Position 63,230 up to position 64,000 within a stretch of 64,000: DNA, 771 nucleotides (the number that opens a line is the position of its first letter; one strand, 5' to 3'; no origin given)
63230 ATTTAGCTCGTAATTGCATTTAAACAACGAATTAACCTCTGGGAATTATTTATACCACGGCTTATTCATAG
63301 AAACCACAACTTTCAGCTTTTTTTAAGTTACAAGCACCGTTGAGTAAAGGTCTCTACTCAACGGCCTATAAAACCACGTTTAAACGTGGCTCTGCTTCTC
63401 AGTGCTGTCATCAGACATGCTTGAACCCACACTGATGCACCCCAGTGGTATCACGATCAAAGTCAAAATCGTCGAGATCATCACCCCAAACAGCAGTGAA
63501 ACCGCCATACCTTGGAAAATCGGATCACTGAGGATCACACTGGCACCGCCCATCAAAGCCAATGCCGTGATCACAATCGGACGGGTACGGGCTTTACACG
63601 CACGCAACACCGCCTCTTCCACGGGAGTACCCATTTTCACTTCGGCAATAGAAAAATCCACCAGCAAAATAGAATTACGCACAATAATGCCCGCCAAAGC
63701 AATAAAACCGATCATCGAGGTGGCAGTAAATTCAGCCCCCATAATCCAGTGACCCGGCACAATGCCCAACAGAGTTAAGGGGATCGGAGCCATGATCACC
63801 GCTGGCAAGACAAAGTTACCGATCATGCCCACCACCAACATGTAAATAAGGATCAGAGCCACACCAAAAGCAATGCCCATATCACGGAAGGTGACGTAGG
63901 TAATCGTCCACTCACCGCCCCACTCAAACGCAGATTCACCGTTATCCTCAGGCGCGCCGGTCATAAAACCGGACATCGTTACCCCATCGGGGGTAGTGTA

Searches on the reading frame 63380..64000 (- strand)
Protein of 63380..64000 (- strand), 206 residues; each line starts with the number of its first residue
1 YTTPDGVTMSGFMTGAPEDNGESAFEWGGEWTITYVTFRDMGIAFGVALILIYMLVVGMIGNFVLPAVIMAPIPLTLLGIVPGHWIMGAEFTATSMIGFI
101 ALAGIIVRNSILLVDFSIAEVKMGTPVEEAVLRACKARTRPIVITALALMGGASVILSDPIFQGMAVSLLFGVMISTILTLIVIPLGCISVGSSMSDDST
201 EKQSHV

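Call 3: search_protein_families(library=pfam, proteins=[window:63380-64000:-], max_evalue=0.01)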
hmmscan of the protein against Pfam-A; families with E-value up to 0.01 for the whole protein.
window:63380-64000:- (206 aa): 1 family
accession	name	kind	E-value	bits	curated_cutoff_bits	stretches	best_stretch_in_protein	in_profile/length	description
PF00873.25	ACR_tran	-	4.5e-25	88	28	1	25-186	848-1015/1021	AcrB/AcrD/AcrF family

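Call 4: search_protein_families(library=ncbifam, proteins=[window:63380-64000:-], max_evalue=0.01)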
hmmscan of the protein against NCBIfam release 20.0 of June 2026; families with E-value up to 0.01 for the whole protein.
window:63380-64000:- (206 aa): 12 families
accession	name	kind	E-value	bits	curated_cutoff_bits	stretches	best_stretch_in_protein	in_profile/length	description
NF033617.1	RND_permease_2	subfamily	1.3e-21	76.3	1250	1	40-185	850-1001/1009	multidrug efflux RND transporter permease subunit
TIGR00915.1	2A0602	subfamily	2.5e-20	72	940.35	1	24-203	855-1040/1050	efflux RND transporter permease subunit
NF000282.2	RND_permease_1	subfamily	4.2e-18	64.7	1250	1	24-187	855-1023/1029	multidrug efflux RND transporter permease subunit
TIGR00914.1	2A0601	subfamily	2.7e-16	58.5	701.45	1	25-191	864-1035/1051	CusA/CzcA family heavy metal efflux RND transporter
NF000037.1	RND_perm_OqxB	exception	2.4e-13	48.8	2200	1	43-159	881-998/1050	multidrug efflux RND transporter permease subunit OqxB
NF007798.0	PRK10503.1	equivalog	3.9e-13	47.9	1584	1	47-186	871-1017/1040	MdtB/MuxB family multidrug efflux RND transporter permease subunit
NF007905.0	PRK10614.1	equivalog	6.4e-13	47.3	1774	1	48-186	859-1003/1025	multidrug efflux RND transporter permease subunit MdtC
NF007842.1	PRK10555.1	equivalog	1.2e-12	46.5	1854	1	43-190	873-1025/1036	multidrug efflux RND transporter permease AcrD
NF007131.0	PRK09577.1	equivalog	2e-12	45.7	1768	1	23-197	849-1028/1045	multidrug efflux RND transporter permease subunit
NF007133.0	PRK09579.1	equivalog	3.4e-09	34.8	1763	1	43-186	848-997/1017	multidrug efflux RND transporter permease subunit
NF011706.2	PRK15127.1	equivalog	1.3e-08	33.3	2150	1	43-199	875-1037/1049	multidrug efflux RND transporter permease subunit AcrB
TIGR00921.1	2A067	subfamily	5.6e-06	24.7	351.9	1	30-190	179-345/733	hydrophobe/amphiphile efflux-3 (HAE3) family transporter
